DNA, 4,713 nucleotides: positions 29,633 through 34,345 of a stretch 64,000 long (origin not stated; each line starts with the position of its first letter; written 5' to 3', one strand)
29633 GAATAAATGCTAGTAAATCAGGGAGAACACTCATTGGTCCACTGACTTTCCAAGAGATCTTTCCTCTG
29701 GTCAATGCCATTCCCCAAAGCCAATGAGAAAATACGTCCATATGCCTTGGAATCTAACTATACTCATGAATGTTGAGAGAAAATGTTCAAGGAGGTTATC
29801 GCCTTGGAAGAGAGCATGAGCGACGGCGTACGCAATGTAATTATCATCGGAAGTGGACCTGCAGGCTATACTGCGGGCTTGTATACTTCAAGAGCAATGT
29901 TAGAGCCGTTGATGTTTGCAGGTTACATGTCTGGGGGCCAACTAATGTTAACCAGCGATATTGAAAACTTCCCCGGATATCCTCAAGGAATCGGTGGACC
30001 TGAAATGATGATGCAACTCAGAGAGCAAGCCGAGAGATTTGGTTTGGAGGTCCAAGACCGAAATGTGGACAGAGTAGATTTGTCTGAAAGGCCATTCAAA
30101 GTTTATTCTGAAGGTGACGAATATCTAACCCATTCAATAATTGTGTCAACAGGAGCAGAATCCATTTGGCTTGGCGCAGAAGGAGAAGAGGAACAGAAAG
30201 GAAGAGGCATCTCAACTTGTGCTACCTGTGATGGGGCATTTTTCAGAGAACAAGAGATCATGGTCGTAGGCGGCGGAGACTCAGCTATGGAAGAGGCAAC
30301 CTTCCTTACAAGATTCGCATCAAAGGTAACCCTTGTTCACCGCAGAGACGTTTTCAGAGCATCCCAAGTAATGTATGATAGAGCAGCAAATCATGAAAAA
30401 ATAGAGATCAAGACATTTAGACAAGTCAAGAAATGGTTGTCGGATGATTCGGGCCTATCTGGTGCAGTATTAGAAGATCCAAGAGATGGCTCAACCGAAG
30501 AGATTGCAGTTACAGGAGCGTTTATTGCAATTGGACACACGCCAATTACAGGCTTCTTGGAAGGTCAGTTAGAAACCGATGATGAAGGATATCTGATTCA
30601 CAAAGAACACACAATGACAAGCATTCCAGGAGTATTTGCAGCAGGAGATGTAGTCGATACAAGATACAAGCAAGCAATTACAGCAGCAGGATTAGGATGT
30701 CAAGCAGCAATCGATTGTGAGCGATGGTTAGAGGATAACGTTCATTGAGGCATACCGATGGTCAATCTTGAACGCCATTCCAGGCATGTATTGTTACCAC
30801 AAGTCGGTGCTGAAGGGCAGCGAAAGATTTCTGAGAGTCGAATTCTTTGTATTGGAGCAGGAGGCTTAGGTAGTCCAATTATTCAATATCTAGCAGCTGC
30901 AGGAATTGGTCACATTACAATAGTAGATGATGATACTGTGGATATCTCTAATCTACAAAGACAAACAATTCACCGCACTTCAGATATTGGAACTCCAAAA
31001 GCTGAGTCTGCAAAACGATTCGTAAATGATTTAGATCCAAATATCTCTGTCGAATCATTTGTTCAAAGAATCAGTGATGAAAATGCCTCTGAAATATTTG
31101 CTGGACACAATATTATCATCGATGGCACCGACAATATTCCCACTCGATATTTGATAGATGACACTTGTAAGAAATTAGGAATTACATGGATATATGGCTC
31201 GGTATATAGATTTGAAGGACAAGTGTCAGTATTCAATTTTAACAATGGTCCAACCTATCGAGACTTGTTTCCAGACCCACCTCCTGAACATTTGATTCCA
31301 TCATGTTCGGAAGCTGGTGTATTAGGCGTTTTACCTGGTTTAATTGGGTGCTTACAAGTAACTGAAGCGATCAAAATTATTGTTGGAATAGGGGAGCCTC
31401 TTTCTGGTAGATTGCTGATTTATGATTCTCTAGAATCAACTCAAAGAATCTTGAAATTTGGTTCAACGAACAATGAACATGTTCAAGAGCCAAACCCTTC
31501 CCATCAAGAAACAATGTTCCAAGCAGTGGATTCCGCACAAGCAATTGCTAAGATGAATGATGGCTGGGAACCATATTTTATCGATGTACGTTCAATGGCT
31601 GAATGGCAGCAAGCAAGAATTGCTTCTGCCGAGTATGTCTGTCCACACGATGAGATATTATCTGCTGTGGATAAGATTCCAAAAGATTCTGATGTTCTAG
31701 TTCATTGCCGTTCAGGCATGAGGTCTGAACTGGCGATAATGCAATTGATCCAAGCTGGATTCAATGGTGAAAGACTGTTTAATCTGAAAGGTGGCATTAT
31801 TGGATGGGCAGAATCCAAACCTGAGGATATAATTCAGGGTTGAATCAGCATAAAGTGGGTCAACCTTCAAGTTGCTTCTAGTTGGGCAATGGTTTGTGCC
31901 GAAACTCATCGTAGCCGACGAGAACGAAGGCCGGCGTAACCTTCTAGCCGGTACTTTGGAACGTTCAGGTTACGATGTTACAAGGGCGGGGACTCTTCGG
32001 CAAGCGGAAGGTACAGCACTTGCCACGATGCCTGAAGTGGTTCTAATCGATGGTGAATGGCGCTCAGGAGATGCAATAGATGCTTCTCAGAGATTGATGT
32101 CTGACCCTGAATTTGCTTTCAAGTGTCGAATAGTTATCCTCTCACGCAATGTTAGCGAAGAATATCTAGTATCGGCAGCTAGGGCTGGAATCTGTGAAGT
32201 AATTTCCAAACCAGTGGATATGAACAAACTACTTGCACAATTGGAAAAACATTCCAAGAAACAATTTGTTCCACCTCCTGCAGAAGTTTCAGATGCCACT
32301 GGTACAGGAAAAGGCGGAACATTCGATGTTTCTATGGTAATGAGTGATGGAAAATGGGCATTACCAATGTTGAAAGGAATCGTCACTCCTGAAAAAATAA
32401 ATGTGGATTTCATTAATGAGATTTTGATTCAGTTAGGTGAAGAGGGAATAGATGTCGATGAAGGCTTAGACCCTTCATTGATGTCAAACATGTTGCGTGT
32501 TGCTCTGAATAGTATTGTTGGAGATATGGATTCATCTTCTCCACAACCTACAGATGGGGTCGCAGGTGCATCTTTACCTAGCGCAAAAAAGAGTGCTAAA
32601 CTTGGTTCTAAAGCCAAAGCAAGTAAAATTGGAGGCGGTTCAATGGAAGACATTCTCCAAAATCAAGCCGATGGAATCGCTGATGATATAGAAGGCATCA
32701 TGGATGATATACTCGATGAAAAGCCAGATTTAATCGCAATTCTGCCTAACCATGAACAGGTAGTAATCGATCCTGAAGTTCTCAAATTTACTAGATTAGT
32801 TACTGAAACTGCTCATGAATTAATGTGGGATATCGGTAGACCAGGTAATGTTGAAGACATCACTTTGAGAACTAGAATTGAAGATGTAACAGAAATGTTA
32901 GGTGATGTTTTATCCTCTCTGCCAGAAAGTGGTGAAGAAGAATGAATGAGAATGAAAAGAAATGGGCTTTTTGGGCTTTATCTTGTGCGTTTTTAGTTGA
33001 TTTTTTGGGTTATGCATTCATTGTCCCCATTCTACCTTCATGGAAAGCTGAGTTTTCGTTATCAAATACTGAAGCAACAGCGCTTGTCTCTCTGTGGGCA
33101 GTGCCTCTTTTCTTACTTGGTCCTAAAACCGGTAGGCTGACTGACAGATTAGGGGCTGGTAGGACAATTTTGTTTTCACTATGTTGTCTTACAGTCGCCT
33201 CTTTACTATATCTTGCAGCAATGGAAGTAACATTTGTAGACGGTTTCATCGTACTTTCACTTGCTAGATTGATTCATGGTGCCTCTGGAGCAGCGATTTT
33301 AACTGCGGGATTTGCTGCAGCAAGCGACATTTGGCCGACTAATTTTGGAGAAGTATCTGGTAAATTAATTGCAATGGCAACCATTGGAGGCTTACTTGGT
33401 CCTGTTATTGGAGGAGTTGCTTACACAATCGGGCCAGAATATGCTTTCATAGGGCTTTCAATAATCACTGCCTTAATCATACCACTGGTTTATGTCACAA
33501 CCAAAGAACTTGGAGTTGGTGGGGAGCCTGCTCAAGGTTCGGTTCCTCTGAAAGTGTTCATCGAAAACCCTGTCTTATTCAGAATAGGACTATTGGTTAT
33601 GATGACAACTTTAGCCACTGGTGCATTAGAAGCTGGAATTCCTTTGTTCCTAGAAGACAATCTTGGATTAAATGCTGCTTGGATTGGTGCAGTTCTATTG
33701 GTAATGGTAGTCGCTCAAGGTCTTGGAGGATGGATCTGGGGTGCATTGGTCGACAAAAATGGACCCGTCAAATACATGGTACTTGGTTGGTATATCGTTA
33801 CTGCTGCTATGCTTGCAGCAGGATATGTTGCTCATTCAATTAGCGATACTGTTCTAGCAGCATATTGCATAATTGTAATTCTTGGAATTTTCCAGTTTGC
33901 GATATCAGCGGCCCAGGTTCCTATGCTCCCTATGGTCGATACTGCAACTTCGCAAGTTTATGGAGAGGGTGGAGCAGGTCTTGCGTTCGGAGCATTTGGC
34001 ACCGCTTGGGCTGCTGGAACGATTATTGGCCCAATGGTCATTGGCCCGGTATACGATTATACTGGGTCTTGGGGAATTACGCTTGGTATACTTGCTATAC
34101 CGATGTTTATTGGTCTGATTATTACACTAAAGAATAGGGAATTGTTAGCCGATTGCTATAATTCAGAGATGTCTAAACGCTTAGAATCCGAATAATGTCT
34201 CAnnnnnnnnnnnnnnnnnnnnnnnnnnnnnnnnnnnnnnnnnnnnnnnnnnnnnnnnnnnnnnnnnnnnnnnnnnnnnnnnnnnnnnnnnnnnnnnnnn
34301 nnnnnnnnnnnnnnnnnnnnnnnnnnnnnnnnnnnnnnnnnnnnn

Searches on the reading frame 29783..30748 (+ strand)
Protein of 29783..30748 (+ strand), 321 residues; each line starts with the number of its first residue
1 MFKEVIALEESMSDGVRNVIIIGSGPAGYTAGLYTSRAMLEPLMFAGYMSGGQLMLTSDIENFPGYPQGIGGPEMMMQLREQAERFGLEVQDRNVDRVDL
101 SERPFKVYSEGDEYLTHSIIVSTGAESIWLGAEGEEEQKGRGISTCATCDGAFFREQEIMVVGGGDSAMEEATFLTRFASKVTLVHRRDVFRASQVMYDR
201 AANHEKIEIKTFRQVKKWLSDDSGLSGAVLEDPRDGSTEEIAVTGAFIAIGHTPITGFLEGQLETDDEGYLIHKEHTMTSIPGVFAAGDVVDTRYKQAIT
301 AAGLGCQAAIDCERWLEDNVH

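Call 15: search_protein_families(library=pfam, proteins=[window:29783-30748:+])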
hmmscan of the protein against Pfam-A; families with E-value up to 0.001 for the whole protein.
window:29783-30748:+ (321 aa): 6 families
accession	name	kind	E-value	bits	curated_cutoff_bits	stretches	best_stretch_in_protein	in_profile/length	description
PF07992.20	Pyr_redox_2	-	3.2e-44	151.9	26.1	1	18-302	2-288/291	Pyridine nucleotide-disulphide oxidoreductase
PF13738.12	Pyr_redox_3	-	2.5e-20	73.4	30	1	70-288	78-305/305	Pyridine nucleotide-disulphide oxidoreductase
PF00070.33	Pyr_redox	-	4e-15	56.5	22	1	159-229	2-78/82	Pyridine nucleotide-disulphide oxidoreductase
PF00890.30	FAD_binding_2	-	0.00011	22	20.4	0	19-37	2-20/414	FAD binding domain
PF03486.20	HI0933_like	-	0.00028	20.8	50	0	18-38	2-22/244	HI0933-like protein Rossmann domain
PF01134.28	GIDA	-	0.00051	19.7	22.1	0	18-45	1-28/391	Glucose inhibited division protein A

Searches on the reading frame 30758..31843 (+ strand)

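Call 15: search_protein_families(library=pfam, proteins=[window:30758-31843:+])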
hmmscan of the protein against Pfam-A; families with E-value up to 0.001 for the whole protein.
window:30758-31843:+ (361 aa): 2 families
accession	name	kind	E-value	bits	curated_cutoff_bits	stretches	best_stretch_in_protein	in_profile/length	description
PF00899.27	ThiF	-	9.2e-83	277.5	28.1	1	7-238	1-232/238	ThiF family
PF00581.25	Rhodanese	-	4.4e-12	46.8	22.2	1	263-352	5-101/102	Rhodanese-like domain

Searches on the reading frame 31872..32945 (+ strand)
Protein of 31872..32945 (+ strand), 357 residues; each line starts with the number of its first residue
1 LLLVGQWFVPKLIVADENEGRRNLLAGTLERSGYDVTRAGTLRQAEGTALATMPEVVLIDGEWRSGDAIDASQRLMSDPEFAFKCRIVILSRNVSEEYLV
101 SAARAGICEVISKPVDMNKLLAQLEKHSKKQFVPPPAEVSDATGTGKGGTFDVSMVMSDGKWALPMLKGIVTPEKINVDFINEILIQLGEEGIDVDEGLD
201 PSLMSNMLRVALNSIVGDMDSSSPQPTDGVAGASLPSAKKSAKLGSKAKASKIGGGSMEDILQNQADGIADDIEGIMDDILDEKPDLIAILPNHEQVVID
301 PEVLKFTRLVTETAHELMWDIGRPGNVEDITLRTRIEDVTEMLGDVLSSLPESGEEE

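Call 15: search_protein_families(library=pfam, proteins=[window:31872-32945:+])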
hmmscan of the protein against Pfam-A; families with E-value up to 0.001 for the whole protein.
window:31872-32945:+ (357 aa): 1 family
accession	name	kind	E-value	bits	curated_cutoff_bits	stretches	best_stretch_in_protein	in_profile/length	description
PF00072.30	Response_reg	-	1e-10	42.2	30.2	1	13-124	2-110/111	Response regulator receiver domain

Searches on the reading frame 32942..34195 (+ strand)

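Call 15: search_protein_families(library=pfam, proteins=[window:32942-34195:+])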
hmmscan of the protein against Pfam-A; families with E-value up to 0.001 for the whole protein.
window:32942-34195:+ (417 aa): 3 families
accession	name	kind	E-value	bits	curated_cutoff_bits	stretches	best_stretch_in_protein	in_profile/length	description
PF07690.21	MFS_1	-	1.1e-34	120.3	33.4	1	13-324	1-314/347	Major Facilitator Superfamily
PF12832.13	MFS_1_like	-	5.3e-05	22.9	25.2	1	233-376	22-154/373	MFS_1 like family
PF13347.12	MFS_2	-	0.00012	21.3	27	1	135-375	141-385/427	MFS/sugar transport protein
